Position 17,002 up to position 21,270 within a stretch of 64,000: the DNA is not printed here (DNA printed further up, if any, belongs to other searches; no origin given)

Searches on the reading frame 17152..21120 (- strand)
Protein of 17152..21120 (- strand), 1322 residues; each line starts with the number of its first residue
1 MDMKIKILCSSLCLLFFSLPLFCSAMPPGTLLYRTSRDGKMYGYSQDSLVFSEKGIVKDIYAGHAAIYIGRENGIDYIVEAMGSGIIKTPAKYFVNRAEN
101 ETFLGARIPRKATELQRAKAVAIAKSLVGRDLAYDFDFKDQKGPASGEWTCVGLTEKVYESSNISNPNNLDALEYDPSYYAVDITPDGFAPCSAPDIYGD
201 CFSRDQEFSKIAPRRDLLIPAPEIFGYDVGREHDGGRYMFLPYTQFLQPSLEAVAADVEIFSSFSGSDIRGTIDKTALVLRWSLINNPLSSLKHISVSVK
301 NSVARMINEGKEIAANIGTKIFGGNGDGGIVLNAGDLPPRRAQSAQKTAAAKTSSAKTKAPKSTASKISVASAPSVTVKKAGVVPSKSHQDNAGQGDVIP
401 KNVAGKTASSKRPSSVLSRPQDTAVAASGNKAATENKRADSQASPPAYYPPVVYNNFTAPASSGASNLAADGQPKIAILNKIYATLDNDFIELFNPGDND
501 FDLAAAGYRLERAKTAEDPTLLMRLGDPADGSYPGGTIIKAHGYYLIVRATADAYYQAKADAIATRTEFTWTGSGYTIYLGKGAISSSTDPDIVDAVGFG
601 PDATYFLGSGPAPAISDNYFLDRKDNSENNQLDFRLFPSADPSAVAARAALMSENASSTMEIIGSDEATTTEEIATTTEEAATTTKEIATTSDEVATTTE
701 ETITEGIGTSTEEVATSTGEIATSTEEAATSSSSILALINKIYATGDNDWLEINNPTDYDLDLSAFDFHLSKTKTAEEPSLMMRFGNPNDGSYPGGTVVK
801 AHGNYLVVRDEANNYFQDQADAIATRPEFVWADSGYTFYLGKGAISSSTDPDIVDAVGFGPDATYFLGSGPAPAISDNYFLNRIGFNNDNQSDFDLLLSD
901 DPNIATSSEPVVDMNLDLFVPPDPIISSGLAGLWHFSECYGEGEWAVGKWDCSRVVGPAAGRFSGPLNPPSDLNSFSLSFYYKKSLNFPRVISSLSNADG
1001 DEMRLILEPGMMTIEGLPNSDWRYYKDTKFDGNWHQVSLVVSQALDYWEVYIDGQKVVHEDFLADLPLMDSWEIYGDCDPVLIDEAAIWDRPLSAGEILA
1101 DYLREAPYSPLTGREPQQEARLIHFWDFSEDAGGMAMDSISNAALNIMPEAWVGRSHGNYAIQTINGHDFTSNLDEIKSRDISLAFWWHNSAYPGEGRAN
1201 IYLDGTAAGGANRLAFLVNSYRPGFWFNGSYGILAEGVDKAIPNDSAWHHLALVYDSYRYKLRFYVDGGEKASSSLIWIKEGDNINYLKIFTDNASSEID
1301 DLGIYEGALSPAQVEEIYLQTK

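Call 22: search_protein_families(library=pfam, proteins=[window:17152-21120:-], max_evalue=0.0001)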
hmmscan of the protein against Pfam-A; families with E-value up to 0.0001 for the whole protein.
window:17152-21120:- (1322 aa): 3 families
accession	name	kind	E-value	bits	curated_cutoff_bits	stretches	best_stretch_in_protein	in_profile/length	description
PF13385.13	Laminin_G_3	-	1.1e-18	68.3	27.6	1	1175-1314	12-150/151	Concanavalin A-like lectin/glucanases superfamily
PF00932.25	LTD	-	1.9e-13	51.2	34.3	1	487-581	20-95/109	Lamin Tail Domain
PF05708.18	Peptidase_C92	-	1.3e-08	35.5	27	1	56-167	19-126/166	Permuted papain-like amidase enzyme, YaeF/YiiX, C92 family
